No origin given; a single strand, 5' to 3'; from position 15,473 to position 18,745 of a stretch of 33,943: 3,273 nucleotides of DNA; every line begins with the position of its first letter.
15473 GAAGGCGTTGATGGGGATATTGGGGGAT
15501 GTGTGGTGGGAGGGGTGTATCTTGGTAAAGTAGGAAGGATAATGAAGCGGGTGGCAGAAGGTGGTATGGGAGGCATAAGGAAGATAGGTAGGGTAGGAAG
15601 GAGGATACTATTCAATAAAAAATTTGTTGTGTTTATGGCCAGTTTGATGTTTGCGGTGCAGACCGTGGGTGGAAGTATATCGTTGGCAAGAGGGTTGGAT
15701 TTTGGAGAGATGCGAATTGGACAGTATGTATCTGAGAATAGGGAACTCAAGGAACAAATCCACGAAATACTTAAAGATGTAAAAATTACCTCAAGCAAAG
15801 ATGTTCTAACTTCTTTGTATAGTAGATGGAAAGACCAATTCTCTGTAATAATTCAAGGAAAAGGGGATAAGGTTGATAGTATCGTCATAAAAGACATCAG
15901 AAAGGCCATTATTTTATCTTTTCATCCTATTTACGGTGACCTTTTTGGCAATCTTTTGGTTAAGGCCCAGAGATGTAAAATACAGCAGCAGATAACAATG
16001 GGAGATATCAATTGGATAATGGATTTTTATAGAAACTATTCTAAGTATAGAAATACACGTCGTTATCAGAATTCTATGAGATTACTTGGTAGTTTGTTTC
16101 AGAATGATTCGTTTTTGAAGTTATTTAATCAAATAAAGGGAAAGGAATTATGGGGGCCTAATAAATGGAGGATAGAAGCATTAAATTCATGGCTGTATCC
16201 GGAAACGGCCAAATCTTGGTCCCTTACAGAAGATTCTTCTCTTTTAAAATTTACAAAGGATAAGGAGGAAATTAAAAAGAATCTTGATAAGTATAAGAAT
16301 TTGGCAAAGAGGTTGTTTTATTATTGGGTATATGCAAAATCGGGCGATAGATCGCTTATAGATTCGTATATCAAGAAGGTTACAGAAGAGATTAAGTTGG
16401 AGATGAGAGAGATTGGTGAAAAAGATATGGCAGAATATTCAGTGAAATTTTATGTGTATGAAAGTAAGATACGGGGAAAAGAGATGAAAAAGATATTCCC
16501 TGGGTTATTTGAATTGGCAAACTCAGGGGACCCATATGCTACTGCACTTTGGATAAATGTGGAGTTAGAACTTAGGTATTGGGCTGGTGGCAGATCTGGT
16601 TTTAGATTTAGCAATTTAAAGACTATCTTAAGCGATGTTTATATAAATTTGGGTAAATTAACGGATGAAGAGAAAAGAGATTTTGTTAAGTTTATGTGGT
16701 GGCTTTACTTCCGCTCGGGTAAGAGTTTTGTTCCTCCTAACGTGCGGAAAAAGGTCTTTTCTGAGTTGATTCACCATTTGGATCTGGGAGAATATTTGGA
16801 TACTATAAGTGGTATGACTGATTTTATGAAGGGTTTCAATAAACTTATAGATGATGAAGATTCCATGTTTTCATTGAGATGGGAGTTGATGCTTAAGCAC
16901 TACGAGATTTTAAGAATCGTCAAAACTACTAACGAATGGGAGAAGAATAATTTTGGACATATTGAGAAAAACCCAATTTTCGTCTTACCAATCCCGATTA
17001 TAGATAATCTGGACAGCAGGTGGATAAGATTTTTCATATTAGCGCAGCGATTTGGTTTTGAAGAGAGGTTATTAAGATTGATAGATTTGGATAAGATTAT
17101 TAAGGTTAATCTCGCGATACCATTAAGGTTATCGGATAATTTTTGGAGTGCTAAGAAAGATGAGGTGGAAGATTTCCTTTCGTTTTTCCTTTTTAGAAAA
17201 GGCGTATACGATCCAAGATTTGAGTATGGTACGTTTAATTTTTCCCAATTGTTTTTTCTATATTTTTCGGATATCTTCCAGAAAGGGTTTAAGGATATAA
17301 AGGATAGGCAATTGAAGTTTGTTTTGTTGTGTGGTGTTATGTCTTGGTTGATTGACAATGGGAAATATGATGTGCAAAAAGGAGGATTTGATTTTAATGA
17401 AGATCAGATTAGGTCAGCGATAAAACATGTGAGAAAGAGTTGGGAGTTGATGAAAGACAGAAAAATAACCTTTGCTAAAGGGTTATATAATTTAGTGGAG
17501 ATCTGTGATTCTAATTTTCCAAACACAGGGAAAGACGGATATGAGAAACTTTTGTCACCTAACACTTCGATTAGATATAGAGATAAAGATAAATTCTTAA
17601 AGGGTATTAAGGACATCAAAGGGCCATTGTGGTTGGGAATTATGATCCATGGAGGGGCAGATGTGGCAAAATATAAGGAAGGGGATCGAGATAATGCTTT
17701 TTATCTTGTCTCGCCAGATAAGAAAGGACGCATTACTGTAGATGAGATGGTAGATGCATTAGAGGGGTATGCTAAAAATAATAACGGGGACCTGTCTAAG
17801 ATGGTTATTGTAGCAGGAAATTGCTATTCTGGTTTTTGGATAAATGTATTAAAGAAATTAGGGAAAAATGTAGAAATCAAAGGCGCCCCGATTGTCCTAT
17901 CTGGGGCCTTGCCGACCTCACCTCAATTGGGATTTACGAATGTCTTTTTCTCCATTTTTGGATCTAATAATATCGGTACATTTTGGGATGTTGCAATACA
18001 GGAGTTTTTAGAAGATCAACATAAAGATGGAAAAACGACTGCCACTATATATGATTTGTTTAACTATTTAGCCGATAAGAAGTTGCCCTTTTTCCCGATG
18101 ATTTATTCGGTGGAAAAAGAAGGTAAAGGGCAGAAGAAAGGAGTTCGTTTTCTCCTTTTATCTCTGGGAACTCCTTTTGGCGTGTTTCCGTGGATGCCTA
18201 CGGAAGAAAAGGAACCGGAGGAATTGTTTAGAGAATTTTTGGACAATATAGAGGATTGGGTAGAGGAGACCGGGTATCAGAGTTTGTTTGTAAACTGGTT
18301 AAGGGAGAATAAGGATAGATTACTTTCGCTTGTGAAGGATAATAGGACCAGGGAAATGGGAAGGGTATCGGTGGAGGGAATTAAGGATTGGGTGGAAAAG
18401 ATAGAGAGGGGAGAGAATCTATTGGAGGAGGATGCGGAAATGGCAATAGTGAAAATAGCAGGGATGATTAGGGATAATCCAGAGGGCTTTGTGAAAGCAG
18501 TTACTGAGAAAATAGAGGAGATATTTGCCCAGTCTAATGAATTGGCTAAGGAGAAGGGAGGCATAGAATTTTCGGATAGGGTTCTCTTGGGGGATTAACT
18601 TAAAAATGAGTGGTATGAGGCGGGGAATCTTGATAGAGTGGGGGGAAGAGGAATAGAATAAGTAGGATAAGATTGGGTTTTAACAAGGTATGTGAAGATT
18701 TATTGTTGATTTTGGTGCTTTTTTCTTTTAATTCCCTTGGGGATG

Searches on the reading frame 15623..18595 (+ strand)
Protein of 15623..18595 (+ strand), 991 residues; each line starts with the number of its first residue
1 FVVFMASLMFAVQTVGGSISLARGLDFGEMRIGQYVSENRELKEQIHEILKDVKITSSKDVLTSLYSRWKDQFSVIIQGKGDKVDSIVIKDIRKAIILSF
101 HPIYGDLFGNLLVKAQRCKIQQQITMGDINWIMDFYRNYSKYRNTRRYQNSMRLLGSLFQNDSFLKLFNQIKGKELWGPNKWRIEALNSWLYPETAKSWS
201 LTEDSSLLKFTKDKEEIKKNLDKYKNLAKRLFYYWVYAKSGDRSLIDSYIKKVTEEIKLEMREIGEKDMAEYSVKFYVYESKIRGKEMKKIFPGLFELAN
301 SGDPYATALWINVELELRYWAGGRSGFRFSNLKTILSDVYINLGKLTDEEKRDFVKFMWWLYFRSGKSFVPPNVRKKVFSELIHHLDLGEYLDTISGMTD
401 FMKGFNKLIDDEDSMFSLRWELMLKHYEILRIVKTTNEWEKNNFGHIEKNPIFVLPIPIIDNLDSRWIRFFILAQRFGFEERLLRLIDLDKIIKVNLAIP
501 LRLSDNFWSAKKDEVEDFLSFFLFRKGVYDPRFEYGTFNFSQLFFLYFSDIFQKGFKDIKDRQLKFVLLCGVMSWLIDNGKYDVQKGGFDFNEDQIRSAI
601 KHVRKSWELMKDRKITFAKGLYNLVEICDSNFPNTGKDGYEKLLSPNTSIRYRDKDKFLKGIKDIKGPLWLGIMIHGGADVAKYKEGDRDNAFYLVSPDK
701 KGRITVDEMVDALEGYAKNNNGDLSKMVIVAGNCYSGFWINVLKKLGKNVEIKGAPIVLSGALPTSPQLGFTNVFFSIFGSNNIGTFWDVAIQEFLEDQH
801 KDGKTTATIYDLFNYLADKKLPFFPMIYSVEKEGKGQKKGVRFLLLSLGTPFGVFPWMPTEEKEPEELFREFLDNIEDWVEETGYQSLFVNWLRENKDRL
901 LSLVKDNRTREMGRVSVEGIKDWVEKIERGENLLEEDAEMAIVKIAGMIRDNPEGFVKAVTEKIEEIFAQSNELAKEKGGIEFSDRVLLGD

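Call 51: search_solved_structures(query=window:15623-18595:+, max_evalue=0.1)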
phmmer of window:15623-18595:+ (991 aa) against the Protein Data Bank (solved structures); distinct sequences matched with E-value up to 0.1: 0.

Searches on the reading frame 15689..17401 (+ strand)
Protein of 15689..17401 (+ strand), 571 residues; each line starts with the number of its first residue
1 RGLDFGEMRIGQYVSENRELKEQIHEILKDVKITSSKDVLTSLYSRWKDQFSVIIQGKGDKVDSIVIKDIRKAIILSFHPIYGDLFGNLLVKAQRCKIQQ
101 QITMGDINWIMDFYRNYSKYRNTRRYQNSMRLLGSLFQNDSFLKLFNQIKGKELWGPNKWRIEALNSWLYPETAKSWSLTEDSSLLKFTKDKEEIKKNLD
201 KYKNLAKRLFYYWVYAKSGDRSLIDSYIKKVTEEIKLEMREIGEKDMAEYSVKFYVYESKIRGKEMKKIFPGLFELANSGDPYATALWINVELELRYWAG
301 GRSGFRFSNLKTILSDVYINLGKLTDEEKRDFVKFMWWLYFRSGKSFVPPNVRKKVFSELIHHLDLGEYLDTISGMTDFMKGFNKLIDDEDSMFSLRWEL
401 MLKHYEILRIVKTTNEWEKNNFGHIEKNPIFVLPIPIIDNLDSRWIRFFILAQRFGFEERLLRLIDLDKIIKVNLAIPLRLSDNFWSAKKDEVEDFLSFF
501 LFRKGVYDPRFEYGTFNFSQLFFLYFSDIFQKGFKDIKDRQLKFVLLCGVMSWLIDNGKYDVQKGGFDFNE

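Call 70: search_protein_families(library=pfam, proteins=[window:15689-17401:+], max_evalue=5)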
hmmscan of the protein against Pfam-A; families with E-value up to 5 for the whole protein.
window:15689-17401:+ (571 aa): 2 families
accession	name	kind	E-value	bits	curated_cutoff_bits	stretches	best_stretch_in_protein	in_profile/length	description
PF20803.2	PaaX_M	-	0.083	13.4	24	1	3-50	33-79/83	PaaX protein central Cas2-like domain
PF00250.24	Forkhead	-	0.15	12.7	27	1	89-152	10-73/88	Forkhead domain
